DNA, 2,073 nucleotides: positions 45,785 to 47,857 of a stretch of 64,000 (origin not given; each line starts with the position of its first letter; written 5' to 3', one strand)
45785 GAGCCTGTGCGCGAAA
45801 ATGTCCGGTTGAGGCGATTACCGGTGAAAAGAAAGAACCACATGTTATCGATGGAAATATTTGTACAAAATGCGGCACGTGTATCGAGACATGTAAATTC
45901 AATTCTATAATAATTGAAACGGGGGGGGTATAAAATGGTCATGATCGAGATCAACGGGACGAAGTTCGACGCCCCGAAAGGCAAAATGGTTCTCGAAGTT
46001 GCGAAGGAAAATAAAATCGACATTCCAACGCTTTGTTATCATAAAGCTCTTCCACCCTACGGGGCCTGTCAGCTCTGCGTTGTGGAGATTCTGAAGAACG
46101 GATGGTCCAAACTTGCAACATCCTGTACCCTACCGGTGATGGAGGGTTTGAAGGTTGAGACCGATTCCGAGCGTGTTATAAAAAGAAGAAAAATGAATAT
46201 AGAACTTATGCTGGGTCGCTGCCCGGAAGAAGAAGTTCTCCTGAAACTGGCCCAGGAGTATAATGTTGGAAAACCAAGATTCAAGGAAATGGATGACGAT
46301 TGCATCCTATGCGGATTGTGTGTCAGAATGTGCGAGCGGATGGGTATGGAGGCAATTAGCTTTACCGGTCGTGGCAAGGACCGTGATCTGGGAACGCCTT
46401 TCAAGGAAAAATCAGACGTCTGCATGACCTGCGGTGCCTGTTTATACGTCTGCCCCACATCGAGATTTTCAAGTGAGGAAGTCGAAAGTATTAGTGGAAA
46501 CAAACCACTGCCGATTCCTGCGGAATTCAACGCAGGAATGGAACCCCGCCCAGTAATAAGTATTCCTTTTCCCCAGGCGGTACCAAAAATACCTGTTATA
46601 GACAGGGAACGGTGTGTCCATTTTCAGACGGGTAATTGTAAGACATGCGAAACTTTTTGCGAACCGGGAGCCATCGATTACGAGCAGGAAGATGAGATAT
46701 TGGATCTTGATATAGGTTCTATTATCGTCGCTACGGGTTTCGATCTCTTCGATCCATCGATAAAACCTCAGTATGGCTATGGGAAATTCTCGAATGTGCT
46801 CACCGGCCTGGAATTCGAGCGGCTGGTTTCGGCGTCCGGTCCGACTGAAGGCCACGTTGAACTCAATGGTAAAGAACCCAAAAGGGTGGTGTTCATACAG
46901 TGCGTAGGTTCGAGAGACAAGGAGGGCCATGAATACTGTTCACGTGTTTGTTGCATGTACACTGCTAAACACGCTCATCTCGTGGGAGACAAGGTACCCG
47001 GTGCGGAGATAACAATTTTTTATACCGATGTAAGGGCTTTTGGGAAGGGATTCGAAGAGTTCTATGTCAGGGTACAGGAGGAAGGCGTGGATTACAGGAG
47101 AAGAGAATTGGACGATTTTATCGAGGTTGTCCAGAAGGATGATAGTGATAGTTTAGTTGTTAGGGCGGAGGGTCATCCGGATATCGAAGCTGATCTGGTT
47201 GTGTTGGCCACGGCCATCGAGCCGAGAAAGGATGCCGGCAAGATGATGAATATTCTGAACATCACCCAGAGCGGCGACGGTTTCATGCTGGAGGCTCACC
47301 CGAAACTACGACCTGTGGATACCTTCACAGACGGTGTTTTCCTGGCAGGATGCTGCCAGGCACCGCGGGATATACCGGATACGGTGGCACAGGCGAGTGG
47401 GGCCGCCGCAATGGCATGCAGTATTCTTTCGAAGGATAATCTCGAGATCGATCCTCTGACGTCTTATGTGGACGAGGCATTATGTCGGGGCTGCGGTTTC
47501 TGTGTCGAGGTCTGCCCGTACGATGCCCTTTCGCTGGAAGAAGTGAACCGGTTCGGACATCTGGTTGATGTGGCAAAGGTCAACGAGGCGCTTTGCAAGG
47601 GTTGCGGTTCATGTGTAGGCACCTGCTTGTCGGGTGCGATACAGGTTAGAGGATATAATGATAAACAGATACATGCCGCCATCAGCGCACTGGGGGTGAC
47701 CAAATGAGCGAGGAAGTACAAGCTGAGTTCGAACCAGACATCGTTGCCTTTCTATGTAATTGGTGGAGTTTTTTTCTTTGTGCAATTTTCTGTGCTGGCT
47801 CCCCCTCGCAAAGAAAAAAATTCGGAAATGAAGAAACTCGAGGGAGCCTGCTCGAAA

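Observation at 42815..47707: A second hdrA copy is split at its ferredoxin insertion and interleaved with a NuoE / NuoF / NuoG-N-type NADH module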

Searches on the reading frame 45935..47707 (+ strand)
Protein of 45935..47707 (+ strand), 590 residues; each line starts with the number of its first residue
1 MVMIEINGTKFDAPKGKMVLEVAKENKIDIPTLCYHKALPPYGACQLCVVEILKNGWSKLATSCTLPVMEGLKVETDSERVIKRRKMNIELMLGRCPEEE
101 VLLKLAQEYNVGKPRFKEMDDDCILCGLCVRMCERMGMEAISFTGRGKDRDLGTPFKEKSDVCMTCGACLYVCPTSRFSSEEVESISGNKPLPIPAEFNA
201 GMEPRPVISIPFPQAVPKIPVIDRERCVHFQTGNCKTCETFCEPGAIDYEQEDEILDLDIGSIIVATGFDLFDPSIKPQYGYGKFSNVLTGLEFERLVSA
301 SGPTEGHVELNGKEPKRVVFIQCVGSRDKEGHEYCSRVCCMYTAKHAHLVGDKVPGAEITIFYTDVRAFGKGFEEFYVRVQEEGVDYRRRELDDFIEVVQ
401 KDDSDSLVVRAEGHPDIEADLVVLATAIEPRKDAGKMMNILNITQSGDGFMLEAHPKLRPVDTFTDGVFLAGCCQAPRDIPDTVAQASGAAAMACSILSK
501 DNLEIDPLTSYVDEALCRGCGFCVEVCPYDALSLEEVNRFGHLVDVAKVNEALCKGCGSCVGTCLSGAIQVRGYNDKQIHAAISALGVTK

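Call 3: search_protein_families(library=pfam, proteins=[window:45935-47707:+], max_evalue=0.01)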
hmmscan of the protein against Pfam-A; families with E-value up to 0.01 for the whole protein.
window:45935-47707:+ (590 aa): 14 families
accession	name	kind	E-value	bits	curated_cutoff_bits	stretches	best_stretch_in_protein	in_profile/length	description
PF12838.12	Fer4_7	-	1.9e-18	67.1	27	2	517-568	2-52/52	4Fe-4S dicluster domain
PF00037.32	Fer4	-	3.6e-15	55.5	21.1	2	511-532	2-23/24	4Fe-4S binding domain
PF13510.11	Fer2_4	-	3.9e-15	56.1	22.8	1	1-78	3-81/82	2Fe-2S iron-sulfur cluster binding domain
PF14697.11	Fer4_21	-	3.9e-14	52.9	35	2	120-175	5-53/59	4Fe-4S dicluster domain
PF12837.12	Fer4_6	-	5.8e-14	51.7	25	3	511-532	3-24/24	4Fe-4S binding domain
PF13187.11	Fer4_9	-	2e-12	47.4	27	2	517-569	2-52/52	4Fe-4S dicluster domain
PF13237.11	Fer4_10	-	2e-10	40.9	25.5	2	119-174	5-53/53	4Fe-4S dicluster domain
PF12797.12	Fer4_2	-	1.1e-08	34.9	24.5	2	511-529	4-22/22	4Fe-4S binding domain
PF00111.32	Fer2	-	1e-07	32.2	21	1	6-55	3-50/77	2Fe-2S iron-sulfur cluster binding domain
PF13484.11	Fer4_16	-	2.9e-07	31.6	30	0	517-535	2-20/66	4Fe-4S double cluster binding domain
PF25160.1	LdpA_Fe-S-bd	-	3.9e-05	23.8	27.6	1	511-533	22-44/49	LdpA Fe-S cluster-binding domain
PF13183.11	Fer4_8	-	0.00029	21.8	27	1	121-175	3-66/68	4Fe-4S dicluster domain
PF12800.12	Fer4_4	-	0.0045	17.7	24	1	516-530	3-17/17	4Fe-4S binding domain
PF17179.9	Fer4_22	-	0.0056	18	27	0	163-177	2-16/95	4Fe-4S dicluster domain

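Call 25: search_solved_structures(query=window:45935-47707:+, max_evalue=0.00001, show_alignments=1)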
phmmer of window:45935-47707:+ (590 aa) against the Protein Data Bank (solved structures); distinct sequences matched with E-value up to 0.00001: 81 (the best 60 are shown).
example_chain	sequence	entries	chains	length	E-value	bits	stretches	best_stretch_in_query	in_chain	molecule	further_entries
8rvv_A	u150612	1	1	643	4.8e-118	398.3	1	191-585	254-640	H(2):CoB-CoM heterodisulfide,ferredoxin reductase subunit A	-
8rvu_a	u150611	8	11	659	5e-118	398.3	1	191-585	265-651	H(2):CoB-CoM heterodisulfide,ferredoxin reductase subunit A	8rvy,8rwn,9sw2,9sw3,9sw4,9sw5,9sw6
5odc_A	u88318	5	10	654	3.3e-112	379.1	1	191-580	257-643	Heterodisulfide reductase, subunit A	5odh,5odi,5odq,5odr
9sfi_A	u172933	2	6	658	1.1e-105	357.5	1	191-584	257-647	CoB--CoM heterodisulfide reductase iron-sulfur subunit A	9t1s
7bkb_A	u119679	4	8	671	1.5e-101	343.9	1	191-585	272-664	CoB--CoM heterodisulfide reductase iron-sulfur subunit A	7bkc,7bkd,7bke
9mqx_A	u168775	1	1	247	5.3e-39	137.3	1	4-177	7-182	NADH:ubiquinone oxidoreductase chain G-like protein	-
6tjr_A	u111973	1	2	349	2.8e-33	118.4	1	257-497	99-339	Fumarate reductase/succinate dehydrogenase flavoprotein domain protein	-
9bov_A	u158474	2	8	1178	2.9e-29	105.1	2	2-94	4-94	Molybdopterin oxidoreductase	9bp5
8oh5_C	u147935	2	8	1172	1e-25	93.4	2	2-93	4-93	Formate dehydrogenase-O, major subunit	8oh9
8a6t_A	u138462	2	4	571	9.3e-24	87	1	1-180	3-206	Electron bifurcating hydrogenase subunit HydA1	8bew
7q4v_A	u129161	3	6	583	1.1e-21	80.1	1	3-95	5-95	Iron hydrogenase HydA1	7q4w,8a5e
7t2r_A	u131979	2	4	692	6.2e-21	77.6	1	4-181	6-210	NiFe hydrogenase subunit A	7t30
7q5y_A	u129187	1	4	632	2e-20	76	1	2-98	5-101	NADH dehydrogenase I chain G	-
6tg9_A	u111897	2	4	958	2.1e-19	72.6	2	3-97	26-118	Formate dehydrogenase subunit alpha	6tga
9wxb_B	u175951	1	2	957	2.3e-18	69.1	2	3-97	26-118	Formate dehydrogenase alpha subunit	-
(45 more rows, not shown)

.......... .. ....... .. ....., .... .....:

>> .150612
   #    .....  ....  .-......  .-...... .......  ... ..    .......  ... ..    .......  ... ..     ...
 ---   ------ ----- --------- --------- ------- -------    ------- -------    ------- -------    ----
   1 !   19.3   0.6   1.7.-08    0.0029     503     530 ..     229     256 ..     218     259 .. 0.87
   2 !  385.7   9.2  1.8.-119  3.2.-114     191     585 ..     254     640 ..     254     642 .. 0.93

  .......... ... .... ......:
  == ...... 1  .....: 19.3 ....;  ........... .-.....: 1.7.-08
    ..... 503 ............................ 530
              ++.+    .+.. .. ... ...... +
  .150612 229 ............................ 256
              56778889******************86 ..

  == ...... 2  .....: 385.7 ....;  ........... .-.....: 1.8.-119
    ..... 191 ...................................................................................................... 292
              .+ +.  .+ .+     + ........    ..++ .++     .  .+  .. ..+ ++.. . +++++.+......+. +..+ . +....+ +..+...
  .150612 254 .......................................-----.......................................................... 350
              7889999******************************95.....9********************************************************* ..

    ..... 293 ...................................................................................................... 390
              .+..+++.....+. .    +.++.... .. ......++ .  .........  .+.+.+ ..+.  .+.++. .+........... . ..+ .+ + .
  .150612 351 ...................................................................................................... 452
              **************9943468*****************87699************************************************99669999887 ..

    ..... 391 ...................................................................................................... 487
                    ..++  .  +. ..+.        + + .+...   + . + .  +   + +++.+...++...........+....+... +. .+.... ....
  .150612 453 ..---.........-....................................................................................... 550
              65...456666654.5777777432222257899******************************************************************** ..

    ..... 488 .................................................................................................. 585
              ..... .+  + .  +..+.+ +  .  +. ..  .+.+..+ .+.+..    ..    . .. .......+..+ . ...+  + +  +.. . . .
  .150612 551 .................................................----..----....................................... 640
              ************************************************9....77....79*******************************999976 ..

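Call 29: search_protein_families(library=ncbifam, proteins=[window:45935-47707:+], max_evalue=0.00001)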
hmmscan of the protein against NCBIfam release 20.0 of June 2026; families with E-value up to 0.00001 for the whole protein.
window:45935-47707:+ (590 aa): 41 families (the best 25 are shown)
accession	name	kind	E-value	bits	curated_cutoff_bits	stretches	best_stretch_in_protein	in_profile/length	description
NF040770.1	hetero_SS_HdrA2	exception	1.9e-130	436.4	1100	1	186-586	249-640/777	CoB-CoM heterodisulfide reductase HdrA2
NF041778.1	hetero_SS_HdrA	equivalog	1.6e-113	380.1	1400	1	160-585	245-649/771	ferredoxin:CoB-CoM heterodisulfide reductase subunit HdrA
NF041891.1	hdrA_Methbact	equivalog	3e-98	330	1300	1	160-586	237-635/762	ferredoxin:CoB-CoM heterodisulfide reductase subunit HdrA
NF040763.1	FeFe_hydrog_A6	exception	1.3e-36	126.2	765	2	2-98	1-95/571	NADH-dependent [FeFe] hydrogenase, group A6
NF005745.0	PRK07569.1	equivalog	3e-33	115.2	333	2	3-94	5-94/238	bidirectional hydrogenase complex protein HoxU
TIGR01973.1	NuoG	equivalog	2.9e-23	82.5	470.05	1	4-93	1-88/606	NADH-quinone oxidoreductase subunit NuoG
NF040762.1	Hydr_FeFe_Clost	exception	8.4e-22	77.5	900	1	4-93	3-90/572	ferredoxin hydrogenase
NF009454.0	PRK12814.1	equivalog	7.4e-18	64.2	916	1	2-93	4-93/657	putative NADPH-dependent glutamate synthase small subunit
NF006305.0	PRK08493.1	equivalog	7.9e-16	57.3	591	1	1-87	1-83/819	NADH-quinone oxidoreductase subunit G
NF005895.0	PRK07860.1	equivalog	4.4e-15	54.8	802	1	1-93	17-109/811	NADH-quinone oxidoreductase subunit G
NF042909.1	FMH_DH_FwdF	exception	1.1e-14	54.3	375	1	512-573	254-315/336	tungsten-dependent formylmethanofuran dehydrogenase subunit FwdF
TIGR02179.1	PorD_KorD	subfamily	7.6e-12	45.2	60.05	0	509-535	49-75/78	2-oxoacid:acceptor oxidoreductase, delta subunit, pyruvate/2-ketoisovalerate family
NF040864.1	HgcB_ferredoxin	equivalog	3.4e-11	42.8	99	1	512-572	11-64/93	mercury methylation ferredoxin HgcB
NF038196.1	ferrodoxin_EFR1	subfamily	1.6e-10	41.4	75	0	89-177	153-228/242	EFR1 family ferrodoxin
TIGR01971.1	NuoI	subfamily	1.2e-09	37.8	113.05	1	97-177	19-97/121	NADH-quinone oxidoreductase, chain I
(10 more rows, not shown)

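Call 47: find_homologous_proteins(query=window:45935-47707:+, max_evalue=1e-10)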
Query window:45935-47707:+ (590 aa): 8000 proteins with E <= 1e-10 among 8000 candidates; the best 120 are listed.
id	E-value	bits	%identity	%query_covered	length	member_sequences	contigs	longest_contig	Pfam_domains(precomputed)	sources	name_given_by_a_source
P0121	0.0e+0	1370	100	100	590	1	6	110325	PF14697.12,PF13510.12,PF12797.13,PF00111.33,PF12837.13,PF00037.33,PF13484.12,PF12838.13,PF13237.12,PF13187.12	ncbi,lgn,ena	-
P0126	0.0e+0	1128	81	99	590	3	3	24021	PF14697.12,PF13510.12,PF00111.33,PF12837.13,PF00037.33,PF13484.12,PF12838.13,PF25160.2,PF13237.12,PF13187.12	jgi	-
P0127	0.0e+0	1047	74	99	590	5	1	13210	PF14697.12,PF13510.12,PF12797.13,PF00111.33,PF12837.13,PF00037.33,PF13484.12,PF12838.13,PF25160.2,PF13237.12,PF13187.12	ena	-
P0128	0.0e+0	1046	73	100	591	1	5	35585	PF14697.12,PF13510.12,PF00111.33,PF12837.13,PF00037.33,PF13484.12,PF12838.13,PF25160.2,PF13237.12,PF13183.12,PF13187.12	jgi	-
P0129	0.0e+0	1021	72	99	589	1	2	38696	PF14697.12,PF17179.10,PF00111.33,PF12837.13,PF13484.12,PF12838.13,PF13510.12,PF12797.13,PF00037.33,PF25160.2,PF13237.12,PF13183.12,PF13187.12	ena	-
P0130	0.0e+0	1021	71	99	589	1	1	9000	PF14697.12,PF00111.33,PF12837.13,PF13484.12,PF12838.13,PF13510.12,PF12797.13,PF00037.33,PF25160.2,PF13237.12,PF13183.12,PF13187.12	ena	-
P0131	0.0e+0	1021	73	99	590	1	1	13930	PF14697.12,PF13510.12,PF12797.13,PF00111.33,PF12837.13,PF00037.33,PF13484.12,PF12838.13,PF25160.2,PF13237.12,PF13187.12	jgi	jgi:heterodisulfide reductase subunit A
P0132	0.0e+0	1014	71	99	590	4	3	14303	PF14697.12,PF13510.12,PF12797.13,PF00111.33,PF12837.13,PF00037.33,PF13484.12,PF12838.13,PF25160.2,PF13237.12,PF13187.12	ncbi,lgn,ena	-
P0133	2.8e-298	1008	74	99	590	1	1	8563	PF14697.12,PF00111.33,PF12837.13,PF13484.12,PF12838.13,PF13510.12,PF12797.13,PF00037.33,PF25160.2,PF13237.12,PF13183.12,PF13187.12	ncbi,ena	-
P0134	1.5e-297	1006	71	99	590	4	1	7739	PF14697.12,PF13510.12,PF00111.33,PF12837.13,PF00037.33,PF13484.12,PF12838.13,PF25160.2,PF13237.12,PF13183.12,PF13187.12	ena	-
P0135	3.6e-279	945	68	99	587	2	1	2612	PF14697.12,PF12837.13,PF13484.12,PF12838.13,PF13534.12,PF13510.12,PF12797.13,PF00037.33,PF25160.2,PF13237.12,PF13183.12,PF13187.12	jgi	-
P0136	5.3e-279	945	69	99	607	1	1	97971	PF14697.12,PF13510.12,PF00111.33,PF12837.13,PF00037.33,PF13484.12,PF12838.13,PF25160.2,PF13237.12,PF13183.12,PF13187.12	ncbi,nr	ncbi:MAG: (2Fe-2S)-binding protein [Euryarchaeota archaeon]|nr:(2Fe-2S)-binding protein [Euryarchaeo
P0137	3.4e-276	936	66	99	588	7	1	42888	PF14697.12,PF13510.12,PF00111.33,PF12837.13,PF00037.33,PF13484.12,PF12838.13,PF13237.12,PF13187.12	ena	-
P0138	1.3e-274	930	68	99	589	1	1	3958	PF14697.12,PF13510.12,PF00037.33,PF13484.12,PF12838.13,PF25160.2,PF13237.12,PF13187.12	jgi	-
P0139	7.8e-272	921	66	99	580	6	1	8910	PF14697.12,PF13510.12,PF00111.33,PF12837.13,PF00037.33,PF13484.12,PF12838.13,PF25160.2,PF13237.12,PF13187.12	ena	-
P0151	5.2e-252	856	63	99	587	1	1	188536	PF14697.12,PF13510.12,PF12797.13,PF12837.13,PF00037.33,PF13484.12,PF12838.13,PF13237.12,PF13183.12,PF13187.12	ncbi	ncbi:MAG: 2Fe-2S iron-sulfur cluster-binding protein [Promethearchaeota archaeon]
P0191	1.3e-193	663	52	99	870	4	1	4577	PF14697.12,PF13450.13,PF07992.21,PF12837.13,PF13484.12,PF12838.13,PF13534.12,PF22117.3,PF12800.13,PF12831.14,PF13510.12,PF12797.13,PF00890.31,PF00037.33,PF25160.2,PF13237.12,PF13183.12,PF13187.12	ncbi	-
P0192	1.3e-193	663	51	99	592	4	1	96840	PF14697.12,PF13510.12,PF12797.13,PF12837.13,PF00037.33,PF13484.12,PF12838.13,PF25160.2,PF13237.12,PF13187.12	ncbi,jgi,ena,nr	ncbi:MAG TPA: 4Fe-4S binding protein [Dehalococcoidia bacterium]|nr:4Fe-4S binding protein [Dehaloco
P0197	1.0e-192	660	48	85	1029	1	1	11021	PF14697.12,PF13450.13,PF07992.21,PF12837.13,PF13484.12,PF12838.13,PF12831.14,PF01266.31,PF13510.12,PF00890.31,PF00037.33,PF13237.12,PF13187.12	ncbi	ncbi:MAG: FAD-dependent oxidoreductase, partial [Planctomycetota bacterium]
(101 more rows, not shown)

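Call 56: find_encoding_contigs(protein=P0191, flank=5000, max_places=3)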
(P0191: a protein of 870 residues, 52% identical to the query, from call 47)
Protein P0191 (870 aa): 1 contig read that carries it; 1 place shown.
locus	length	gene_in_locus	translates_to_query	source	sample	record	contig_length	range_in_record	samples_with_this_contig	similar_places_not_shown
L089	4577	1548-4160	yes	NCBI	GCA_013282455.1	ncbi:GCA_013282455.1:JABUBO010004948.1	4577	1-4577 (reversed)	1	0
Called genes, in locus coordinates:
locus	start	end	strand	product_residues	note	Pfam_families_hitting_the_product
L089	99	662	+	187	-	PF13183:Fer4_8, PF13187:Fer4_9 (weak), PF13534:Fer4_17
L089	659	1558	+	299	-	PF02754:CCG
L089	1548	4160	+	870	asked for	PF00890:FAD_binding_2 (weak), PF12831:FAD_oxidored, PF13450:NAD_binding_8 (weak), PF12837:Fer4_6 (weak), PF13510:Fer2_4, PF12838:Fer4_7, PF13183:Fer4_8 (weak), PF14697:Fer4_21 (weak), +12 more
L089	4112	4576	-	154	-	?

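Call 57: find_encoding_contigs(protein=P0197, flank=8000, max_places=2)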
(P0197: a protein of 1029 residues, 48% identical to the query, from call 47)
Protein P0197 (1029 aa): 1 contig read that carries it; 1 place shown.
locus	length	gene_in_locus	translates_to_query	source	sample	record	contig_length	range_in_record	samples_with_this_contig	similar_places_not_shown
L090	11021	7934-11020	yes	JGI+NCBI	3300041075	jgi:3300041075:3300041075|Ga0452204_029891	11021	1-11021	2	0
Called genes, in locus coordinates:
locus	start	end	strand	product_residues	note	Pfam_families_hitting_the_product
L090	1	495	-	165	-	?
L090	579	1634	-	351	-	PF00586:AIRS, PF02769:AIRS_C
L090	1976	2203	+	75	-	PF11823:Se_S_carrier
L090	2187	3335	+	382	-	PF00266:Aminotran_5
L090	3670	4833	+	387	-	-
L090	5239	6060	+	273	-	PF14697:Fer4_21 (weak), PF00037:Fer4 (weak), PF12797:Fer4_2 (weak), PF13237:Fer4_10 (weak), PF01257:2Fe-2S_thioredx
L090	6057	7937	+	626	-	PF01257:2Fe-2S_thioredx, PF01512:Complex1_51K, PF10589:NADH_4Fe-4S, PF13237:Fer4_10 (weak), PF00037:Fer4 (weak)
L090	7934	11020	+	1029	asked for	PF12837:Fer4_6 (faint), PF13510:Fer2_4, PF12838:Fer4_7, PF14697:Fer4_21 (weak), PF00890:FAD_binding_2 (weak), PF07992:Pyr_redox_2, PF12831:FAD_oxidored, PF13450:NAD_binding_8, +5 more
